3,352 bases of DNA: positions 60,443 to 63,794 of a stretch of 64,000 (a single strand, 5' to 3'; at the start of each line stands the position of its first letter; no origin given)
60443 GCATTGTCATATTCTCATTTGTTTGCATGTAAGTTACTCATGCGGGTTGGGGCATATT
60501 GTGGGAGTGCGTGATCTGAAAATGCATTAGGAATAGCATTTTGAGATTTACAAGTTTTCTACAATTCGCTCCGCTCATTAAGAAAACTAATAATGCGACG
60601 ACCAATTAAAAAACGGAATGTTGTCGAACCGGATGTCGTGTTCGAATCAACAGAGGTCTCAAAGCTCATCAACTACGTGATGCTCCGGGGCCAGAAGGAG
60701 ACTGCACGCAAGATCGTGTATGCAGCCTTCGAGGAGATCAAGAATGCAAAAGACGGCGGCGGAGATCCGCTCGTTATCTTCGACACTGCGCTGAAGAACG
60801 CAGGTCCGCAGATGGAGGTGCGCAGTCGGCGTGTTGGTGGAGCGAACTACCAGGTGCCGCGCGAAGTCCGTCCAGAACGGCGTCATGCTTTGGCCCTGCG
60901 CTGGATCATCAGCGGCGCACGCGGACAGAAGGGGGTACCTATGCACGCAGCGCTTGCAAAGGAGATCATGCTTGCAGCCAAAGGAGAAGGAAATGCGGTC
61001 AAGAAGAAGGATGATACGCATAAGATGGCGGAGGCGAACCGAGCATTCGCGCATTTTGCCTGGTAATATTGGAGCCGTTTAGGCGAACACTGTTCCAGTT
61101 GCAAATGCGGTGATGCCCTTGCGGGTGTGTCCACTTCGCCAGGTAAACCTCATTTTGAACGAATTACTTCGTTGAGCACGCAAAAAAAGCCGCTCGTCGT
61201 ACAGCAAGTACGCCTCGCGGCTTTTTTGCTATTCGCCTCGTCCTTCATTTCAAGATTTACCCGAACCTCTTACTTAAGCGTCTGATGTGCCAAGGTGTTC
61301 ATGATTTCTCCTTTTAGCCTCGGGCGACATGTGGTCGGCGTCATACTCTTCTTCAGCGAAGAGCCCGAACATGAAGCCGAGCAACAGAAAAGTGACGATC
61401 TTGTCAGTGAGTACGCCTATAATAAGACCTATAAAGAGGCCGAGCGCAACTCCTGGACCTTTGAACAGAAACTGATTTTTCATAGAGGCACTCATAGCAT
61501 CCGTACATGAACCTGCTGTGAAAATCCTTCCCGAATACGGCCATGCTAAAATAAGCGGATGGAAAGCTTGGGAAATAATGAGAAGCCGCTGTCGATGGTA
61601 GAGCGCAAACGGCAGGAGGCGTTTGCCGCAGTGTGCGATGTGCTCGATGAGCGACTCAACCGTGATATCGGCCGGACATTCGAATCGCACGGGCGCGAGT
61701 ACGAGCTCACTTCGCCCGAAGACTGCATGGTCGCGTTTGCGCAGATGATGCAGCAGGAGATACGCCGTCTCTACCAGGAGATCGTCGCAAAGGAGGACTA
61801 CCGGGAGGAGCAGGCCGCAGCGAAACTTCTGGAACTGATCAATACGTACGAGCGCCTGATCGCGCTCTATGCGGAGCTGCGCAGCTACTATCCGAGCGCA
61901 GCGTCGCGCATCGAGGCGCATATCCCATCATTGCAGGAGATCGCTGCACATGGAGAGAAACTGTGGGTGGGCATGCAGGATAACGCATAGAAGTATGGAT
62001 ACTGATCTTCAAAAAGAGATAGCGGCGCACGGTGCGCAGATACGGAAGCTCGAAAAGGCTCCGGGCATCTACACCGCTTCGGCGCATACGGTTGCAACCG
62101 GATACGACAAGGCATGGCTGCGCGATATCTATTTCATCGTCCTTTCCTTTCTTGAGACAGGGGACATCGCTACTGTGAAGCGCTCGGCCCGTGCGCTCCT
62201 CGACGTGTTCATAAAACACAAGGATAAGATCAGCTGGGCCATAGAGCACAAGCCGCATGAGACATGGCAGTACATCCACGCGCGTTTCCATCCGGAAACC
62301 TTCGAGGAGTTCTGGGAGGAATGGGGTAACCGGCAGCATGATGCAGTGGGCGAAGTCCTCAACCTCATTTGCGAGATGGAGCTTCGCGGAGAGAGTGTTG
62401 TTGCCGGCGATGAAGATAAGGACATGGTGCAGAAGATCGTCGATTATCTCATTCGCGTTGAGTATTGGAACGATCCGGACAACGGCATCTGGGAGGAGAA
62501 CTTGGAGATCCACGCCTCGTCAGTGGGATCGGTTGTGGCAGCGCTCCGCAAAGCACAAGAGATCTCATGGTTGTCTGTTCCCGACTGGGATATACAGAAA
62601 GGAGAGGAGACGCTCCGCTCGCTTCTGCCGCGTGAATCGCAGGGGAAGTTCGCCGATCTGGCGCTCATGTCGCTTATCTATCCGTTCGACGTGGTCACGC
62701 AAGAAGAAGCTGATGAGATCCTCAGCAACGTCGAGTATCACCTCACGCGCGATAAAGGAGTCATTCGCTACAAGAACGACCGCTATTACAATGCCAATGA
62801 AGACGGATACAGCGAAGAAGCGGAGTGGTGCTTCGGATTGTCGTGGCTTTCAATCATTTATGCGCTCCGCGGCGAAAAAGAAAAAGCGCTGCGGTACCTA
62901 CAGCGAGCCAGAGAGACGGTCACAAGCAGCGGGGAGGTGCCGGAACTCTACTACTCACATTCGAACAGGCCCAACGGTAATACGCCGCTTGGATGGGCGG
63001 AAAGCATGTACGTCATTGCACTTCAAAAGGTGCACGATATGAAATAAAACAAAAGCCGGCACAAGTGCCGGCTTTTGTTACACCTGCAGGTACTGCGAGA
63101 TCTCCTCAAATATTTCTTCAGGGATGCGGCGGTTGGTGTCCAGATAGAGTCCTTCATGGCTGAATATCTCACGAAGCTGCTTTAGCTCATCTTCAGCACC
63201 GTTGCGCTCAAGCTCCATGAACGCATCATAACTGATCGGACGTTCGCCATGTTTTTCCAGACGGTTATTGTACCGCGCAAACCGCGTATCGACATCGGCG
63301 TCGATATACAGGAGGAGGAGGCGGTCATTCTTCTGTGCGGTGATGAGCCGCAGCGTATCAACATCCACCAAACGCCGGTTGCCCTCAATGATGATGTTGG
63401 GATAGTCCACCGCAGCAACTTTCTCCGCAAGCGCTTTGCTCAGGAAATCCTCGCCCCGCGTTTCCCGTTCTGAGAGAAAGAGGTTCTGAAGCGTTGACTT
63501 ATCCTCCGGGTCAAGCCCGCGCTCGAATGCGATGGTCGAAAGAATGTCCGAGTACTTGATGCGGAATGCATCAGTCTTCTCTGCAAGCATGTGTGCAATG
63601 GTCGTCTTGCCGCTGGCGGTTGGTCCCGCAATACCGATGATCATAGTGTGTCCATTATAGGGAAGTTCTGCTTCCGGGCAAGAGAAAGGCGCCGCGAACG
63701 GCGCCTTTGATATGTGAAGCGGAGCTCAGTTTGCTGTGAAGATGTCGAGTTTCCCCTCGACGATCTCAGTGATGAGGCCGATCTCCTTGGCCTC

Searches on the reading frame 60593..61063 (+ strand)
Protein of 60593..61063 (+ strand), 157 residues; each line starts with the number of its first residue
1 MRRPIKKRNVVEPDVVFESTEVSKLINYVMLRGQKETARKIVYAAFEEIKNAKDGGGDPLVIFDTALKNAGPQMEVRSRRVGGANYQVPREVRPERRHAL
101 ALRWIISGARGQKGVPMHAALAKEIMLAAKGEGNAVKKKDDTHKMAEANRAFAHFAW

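Call 56: search_protein_families(library=pfam, proteins=[window:60593-61063:+], max_evalue=0.001)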
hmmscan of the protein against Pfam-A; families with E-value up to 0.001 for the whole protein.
window:60593-61063:+ (157 aa): 1 family
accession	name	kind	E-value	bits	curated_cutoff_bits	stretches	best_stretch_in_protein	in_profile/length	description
PF00177.27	Ribosomal_S7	-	1.6e-55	187.2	24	1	2-150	2-148/148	Ribosomal protein S7p/S5e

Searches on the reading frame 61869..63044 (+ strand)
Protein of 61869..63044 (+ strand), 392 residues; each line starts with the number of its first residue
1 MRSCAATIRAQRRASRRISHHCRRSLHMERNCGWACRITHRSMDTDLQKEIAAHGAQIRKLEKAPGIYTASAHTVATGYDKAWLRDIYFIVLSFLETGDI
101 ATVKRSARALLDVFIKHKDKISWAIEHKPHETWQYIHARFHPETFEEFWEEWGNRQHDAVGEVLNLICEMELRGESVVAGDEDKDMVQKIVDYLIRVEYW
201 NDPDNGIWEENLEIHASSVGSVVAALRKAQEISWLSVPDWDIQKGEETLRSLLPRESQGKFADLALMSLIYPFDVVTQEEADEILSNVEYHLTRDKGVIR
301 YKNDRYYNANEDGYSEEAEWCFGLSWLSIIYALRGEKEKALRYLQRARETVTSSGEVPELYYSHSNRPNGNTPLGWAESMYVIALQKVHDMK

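Call 56: search_protein_families(library=pfam, proteins=[window:61869-63044:+], max_evalue=0.001)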
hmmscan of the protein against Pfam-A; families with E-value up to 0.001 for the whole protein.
window:61869-63044:+ (392 aa): 1 family
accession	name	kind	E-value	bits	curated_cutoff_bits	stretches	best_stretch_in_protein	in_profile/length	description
PF00723.27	Glyco_hydro_15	-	4.4e-19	69.1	22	1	62-304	19-237/427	Glycosyl hydrolases family 15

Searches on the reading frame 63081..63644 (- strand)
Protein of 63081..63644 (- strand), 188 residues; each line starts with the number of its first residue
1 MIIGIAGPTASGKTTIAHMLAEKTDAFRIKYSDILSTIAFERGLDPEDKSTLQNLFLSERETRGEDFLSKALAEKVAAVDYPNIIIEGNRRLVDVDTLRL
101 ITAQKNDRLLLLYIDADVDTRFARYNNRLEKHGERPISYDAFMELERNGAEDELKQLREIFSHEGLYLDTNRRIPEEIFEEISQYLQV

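Call 56: search_protein_families(library=pfam, proteins=[window:63081-63644:-], max_evalue=0.001)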
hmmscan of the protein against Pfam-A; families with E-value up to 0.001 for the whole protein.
window:63081-63644:- (188 aa): 5 families
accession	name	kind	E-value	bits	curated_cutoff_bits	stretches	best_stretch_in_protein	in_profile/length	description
PF02224.24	Cytidylate_kin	-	9.2e-09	35.8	26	0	3-56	1-57/211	Cytidylate kinase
PF13207.12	AAA_17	-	7.2e-08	33.2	27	1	7-132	2-125/136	AAA domain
PF13238.12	AAA_18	-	2.8e-07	31.5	29.4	1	3-133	1-116/128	AAA domain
PF13671.12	AAA_33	-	3.7e-06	27.7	27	1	5-133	4-123/143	AAA domain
PF06414.18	Zeta_toxin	-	0.00017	21.5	22.3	1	5-151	21-168/199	Zeta toxin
